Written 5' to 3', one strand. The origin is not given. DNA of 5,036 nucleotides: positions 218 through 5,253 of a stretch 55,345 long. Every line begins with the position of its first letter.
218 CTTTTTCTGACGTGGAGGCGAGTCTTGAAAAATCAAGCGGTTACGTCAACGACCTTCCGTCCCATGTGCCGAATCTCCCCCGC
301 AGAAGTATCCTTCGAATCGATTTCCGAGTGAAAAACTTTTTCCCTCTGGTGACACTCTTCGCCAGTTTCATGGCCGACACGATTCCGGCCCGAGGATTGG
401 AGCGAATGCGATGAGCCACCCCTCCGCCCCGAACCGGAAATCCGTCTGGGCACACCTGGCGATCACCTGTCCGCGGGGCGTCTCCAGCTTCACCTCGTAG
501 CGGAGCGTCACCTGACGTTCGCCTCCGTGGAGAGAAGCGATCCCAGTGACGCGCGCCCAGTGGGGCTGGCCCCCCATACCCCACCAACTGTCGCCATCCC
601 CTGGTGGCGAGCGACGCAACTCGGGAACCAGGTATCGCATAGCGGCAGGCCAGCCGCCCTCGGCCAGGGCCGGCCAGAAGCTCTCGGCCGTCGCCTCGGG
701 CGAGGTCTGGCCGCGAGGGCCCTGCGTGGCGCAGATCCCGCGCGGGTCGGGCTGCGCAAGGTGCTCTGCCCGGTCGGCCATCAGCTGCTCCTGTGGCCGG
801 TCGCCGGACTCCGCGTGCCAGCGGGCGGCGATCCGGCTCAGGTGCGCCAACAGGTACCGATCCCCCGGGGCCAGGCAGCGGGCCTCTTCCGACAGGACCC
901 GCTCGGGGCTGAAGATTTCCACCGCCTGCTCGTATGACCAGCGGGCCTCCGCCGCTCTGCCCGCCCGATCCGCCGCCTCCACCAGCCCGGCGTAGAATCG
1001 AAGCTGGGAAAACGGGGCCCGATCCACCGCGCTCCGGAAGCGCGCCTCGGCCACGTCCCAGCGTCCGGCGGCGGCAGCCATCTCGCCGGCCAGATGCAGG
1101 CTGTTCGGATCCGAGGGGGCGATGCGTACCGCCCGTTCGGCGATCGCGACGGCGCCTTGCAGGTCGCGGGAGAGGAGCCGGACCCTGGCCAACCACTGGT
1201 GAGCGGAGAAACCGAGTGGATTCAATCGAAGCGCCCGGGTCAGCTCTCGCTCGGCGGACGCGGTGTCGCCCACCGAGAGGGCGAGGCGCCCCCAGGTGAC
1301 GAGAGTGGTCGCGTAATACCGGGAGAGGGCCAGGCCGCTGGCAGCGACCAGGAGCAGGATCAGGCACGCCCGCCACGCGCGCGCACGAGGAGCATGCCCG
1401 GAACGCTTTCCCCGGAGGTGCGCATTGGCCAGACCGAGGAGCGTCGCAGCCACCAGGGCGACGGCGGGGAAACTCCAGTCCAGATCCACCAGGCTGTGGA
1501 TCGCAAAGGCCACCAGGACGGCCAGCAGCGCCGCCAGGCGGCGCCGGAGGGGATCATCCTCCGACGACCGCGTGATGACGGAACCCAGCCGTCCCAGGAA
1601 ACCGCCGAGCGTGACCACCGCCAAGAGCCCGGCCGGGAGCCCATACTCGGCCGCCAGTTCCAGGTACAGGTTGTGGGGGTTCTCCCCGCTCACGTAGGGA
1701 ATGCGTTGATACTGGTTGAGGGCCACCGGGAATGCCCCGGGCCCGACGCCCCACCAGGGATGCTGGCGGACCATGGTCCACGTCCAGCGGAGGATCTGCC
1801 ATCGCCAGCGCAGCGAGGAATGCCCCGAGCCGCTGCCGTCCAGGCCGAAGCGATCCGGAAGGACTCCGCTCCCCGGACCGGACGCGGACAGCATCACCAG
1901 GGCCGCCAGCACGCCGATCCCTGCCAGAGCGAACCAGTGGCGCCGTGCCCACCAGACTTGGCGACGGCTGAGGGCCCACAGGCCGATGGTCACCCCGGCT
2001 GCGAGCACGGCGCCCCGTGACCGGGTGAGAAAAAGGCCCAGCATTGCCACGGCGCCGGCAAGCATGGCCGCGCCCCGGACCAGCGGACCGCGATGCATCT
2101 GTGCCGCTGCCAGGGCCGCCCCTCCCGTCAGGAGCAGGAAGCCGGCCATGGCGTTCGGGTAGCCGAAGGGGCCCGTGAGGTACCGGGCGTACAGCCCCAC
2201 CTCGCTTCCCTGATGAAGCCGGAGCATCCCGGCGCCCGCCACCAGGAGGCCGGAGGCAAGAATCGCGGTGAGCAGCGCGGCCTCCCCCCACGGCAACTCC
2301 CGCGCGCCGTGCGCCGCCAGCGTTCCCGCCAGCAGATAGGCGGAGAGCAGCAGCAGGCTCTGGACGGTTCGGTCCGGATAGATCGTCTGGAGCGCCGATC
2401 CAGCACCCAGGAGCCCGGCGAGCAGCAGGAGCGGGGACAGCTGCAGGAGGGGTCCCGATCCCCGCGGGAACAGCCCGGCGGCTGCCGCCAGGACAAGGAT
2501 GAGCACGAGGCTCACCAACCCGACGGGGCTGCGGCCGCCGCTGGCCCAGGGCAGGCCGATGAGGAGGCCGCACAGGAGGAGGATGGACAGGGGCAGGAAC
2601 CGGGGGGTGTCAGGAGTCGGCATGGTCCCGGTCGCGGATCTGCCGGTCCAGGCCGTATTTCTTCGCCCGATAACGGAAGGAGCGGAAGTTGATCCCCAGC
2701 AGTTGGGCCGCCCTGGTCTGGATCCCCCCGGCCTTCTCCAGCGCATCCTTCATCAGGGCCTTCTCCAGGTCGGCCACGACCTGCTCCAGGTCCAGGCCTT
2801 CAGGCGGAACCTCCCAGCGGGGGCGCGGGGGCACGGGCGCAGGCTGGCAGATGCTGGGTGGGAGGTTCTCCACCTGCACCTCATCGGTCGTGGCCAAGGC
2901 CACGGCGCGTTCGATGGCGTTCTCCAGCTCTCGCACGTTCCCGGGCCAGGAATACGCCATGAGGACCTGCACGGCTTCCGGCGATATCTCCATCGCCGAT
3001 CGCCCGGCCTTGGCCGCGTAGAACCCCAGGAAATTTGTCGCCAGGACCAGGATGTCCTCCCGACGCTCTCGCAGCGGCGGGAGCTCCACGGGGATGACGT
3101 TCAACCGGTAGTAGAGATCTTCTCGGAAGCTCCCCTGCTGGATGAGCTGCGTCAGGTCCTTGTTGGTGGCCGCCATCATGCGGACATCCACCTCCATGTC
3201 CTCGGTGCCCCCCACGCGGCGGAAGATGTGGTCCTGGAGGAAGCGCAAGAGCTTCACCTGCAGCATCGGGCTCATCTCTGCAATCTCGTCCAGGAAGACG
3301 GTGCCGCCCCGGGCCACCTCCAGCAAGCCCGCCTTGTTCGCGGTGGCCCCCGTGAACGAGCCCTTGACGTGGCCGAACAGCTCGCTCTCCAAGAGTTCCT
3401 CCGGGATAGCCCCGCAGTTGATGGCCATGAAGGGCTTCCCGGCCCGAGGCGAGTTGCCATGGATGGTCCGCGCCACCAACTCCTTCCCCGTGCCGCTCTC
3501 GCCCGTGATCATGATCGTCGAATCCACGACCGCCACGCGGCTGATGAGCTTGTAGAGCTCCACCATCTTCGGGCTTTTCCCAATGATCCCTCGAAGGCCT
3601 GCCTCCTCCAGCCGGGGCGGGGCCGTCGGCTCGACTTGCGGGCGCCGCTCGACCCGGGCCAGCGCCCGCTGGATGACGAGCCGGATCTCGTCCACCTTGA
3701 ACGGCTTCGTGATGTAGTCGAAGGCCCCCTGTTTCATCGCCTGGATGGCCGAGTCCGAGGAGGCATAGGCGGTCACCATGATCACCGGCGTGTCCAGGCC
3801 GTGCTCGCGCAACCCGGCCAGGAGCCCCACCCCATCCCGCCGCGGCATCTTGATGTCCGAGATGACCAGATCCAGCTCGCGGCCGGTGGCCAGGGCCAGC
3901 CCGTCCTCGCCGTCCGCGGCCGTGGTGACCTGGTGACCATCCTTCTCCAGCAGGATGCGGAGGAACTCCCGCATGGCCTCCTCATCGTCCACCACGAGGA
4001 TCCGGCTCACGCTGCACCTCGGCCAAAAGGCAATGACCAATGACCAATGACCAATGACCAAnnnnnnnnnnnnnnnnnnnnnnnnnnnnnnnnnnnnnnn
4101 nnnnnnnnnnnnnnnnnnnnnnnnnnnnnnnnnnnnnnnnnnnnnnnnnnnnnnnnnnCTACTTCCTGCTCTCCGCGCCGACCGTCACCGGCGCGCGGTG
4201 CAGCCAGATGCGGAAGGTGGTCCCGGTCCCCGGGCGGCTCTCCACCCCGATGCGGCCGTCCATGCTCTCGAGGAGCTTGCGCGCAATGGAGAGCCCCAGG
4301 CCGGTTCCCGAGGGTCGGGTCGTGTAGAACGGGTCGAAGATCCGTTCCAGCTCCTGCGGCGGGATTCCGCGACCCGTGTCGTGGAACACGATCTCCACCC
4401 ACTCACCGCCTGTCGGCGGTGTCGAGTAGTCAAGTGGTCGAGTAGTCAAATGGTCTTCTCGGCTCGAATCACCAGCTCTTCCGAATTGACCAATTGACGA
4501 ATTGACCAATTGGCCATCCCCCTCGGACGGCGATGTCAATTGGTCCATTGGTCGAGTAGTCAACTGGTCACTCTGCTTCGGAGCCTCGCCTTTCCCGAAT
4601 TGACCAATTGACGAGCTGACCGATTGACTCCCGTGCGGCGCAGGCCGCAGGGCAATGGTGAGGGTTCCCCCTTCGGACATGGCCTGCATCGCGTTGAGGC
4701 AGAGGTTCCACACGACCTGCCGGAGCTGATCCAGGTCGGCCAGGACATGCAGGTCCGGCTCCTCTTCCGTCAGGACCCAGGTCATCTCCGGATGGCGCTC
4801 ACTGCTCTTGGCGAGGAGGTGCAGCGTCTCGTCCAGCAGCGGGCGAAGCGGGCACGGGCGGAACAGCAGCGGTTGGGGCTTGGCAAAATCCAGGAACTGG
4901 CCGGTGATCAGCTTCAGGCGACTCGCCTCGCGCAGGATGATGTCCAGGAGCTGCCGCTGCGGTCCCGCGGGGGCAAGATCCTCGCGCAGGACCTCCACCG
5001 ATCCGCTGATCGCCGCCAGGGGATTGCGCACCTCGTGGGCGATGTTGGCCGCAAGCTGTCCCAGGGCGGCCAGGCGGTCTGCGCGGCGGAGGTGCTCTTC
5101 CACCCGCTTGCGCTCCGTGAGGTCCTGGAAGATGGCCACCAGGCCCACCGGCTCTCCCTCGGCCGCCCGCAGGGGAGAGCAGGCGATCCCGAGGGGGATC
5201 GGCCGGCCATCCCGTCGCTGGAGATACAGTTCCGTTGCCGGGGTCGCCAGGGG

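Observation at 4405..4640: Two tandem copies of a periodic-arm palindrome inserted in frame inside the PilS ATPase domain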

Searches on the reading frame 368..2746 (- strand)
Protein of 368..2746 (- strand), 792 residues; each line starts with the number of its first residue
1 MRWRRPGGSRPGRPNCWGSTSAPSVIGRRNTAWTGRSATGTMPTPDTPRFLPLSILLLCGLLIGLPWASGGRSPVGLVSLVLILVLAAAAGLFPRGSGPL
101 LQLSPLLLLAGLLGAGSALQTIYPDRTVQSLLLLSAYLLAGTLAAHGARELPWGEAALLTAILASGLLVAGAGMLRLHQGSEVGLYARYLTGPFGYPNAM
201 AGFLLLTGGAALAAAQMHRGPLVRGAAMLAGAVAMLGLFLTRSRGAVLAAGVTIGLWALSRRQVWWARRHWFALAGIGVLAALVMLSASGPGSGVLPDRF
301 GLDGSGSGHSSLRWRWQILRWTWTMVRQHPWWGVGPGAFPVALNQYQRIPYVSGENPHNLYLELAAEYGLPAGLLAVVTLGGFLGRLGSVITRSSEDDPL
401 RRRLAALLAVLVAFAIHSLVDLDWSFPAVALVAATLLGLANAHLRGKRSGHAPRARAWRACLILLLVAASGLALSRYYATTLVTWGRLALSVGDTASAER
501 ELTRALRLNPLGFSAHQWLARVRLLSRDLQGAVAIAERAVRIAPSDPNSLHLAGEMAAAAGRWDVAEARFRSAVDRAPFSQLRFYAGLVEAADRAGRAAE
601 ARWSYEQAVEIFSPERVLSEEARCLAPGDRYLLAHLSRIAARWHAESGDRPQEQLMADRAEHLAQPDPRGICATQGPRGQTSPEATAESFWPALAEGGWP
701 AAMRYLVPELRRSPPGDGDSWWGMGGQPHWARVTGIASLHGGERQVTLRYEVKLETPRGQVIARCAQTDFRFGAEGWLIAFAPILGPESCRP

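Call 11: search_protein_families(library=pfam, proteins=[window:368-2746:-], max_evalue=0.01)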
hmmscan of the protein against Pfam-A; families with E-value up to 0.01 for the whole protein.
window:368-2746:- (792 aa): 9 families
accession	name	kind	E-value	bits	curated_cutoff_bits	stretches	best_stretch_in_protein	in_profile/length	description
PF04932.20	Wzy_C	-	9.6e-23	81.1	31.7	1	232-376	4-148/149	O-Antigen ligase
PF13432.12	TPR_16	-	1.3e-10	42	32.7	1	484-547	2-65/65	Tetratricopeptide repeat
PF07719.23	TPR_2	-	2.2e-08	34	27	0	481-510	3-32/34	Tetratricopeptide repeat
PF13428.12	TPR_14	-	9.5e-06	26.3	23.5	0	515-555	3-43/44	Tetratricopeptide repeat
PF14559.12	TPR_19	-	4.9e-05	24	25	1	490-548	2-60/68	Tetratricopeptide repeat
PF13371.12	TPR_9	-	0.00053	20.4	35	1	526-585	8-61/73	Tetratricopeptide repeat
PF13431.12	TPR_17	-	0.0028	18.2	24.4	0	503-533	3-33/34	Tetratricopeptide repeat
PF13181.12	TPR_8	-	0.0079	16.7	25.7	0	515-545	3-33/34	Tetratricopeptide repeat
PF23914.1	TPR_CcmH_CycH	-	0.0097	16.2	42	0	485-573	56-147/158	Cytochrome c-type biogenesis protein H TPR domain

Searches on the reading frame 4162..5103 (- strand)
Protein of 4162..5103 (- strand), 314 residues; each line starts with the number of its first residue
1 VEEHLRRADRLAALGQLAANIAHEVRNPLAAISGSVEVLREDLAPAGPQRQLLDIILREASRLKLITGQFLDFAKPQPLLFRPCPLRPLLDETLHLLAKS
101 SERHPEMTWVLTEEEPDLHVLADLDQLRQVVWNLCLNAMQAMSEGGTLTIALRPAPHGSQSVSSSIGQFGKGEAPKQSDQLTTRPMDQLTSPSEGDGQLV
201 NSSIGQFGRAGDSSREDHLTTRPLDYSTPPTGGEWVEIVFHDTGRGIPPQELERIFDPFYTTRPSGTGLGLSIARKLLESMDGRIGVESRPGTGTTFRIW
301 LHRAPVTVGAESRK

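Call 65: search_solved_structures(query=window:4162-5103:-, show_alignments=2, max_evalue=1e-10)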
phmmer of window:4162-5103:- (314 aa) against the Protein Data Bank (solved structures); distinct sequences matched with E-value up to 1e-10: 31.
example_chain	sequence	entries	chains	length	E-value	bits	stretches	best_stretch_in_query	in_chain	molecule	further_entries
9jfj_A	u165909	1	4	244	1.4e-39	139.2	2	2-152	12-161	Sensor histidine kinase ZraS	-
3a0r_A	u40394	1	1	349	1.2e-29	106.7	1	2-151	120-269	Sensor protein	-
3d36_A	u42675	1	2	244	5e-28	101.3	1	6-151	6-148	Sporulation kinase B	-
4gcz_A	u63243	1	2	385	3e-22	82.4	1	223-304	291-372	Blue-light photoreceptor, Sensor protein fixL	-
5idj_A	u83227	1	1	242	3.5e-22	82.1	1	225-301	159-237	Histidine kinase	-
8a3u_A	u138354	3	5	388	4e-22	81.9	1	223-303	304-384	Putative Sensory box protein,Sensor protein FixL | Putative Sensory box protein,Putative Sensory box protein,Sensor protein FixL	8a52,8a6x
8a7f_A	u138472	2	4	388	4e-22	81.9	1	223-303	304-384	Putative Sensory box protein,Sensor protein FixL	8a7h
7z8n_A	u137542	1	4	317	3.7e-20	75.5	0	15-150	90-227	Histidine kinase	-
4jas_A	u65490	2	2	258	2.2e-18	69.7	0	236-303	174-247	Histidine kinase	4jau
2c2a_A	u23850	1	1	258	3.2e-18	69.1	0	236-303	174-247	SENSOR HISTIDINE KINASE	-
3dge_A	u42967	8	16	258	3.2e-18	69.1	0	236-303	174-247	Sensor protein | Histidine kinase | Sensor histidine kinase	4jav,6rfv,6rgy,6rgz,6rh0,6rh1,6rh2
5uht_A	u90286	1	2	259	3.3e-18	69.1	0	236-303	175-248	Sensor histidine kinase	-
6azr_A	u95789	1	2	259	6.6e-18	68.1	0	236-303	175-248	Sensor histidine kinase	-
8u4x_A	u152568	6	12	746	7.2e-18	68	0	232-300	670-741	histidine kinase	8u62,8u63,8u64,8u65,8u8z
9p6i_A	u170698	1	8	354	4.3e-17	65.4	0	229-300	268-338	histidine kinase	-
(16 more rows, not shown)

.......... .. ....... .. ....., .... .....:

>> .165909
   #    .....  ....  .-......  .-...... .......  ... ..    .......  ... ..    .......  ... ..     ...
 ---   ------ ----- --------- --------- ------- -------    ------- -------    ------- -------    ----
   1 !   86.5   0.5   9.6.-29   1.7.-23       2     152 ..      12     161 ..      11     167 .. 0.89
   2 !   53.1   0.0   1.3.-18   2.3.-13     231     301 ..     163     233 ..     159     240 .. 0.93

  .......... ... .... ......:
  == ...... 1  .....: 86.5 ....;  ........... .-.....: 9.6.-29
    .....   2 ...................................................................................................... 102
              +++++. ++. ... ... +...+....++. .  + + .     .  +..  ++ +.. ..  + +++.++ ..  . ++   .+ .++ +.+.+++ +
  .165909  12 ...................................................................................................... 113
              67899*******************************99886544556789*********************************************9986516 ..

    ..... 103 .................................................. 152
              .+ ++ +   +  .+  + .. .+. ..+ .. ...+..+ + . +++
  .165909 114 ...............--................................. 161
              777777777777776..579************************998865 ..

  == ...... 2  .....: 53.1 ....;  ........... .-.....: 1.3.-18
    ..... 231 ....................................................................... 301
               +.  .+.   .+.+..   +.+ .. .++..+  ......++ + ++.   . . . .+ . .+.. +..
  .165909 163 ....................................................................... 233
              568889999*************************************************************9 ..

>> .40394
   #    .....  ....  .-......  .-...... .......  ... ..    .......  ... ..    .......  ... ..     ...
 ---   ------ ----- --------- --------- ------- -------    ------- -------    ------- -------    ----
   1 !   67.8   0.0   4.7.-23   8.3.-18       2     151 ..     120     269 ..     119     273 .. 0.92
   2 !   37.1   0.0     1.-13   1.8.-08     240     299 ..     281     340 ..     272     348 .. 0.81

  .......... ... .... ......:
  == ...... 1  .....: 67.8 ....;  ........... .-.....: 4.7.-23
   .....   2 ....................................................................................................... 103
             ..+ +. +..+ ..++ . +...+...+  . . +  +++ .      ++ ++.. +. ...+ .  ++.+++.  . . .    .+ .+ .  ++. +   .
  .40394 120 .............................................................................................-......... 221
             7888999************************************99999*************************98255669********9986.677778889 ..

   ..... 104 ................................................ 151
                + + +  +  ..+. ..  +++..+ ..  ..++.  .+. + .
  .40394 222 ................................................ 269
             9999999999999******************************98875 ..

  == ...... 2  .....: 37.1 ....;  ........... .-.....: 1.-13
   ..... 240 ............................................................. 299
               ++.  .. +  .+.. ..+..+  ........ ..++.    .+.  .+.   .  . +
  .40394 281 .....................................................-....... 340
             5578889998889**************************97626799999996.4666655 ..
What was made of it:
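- On RPE-like in-frame palindromic repeats (functional class): It replaces a one-residue turn in ZraS 9jfj (call 65).
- Checked: In the ZraS structure 9jfj, the residues flanking the insert are chain positions 161 and 163 (call 65).
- ZraS 9jfj residues 161 and 163 flank the insert (call 65).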

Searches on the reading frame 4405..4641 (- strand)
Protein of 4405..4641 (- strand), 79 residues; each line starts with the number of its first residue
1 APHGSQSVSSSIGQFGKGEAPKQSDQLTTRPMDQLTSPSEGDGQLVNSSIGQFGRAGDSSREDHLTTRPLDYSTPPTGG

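Call 68: search_protein_representatives(protein=window:4405-4641:-)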
Query: 79 residues. Proteins with E-value up to 0.001 (for the whole library): 0; up to 1e-10: 0; up to 1e-30: 0. The best 0 are listed.
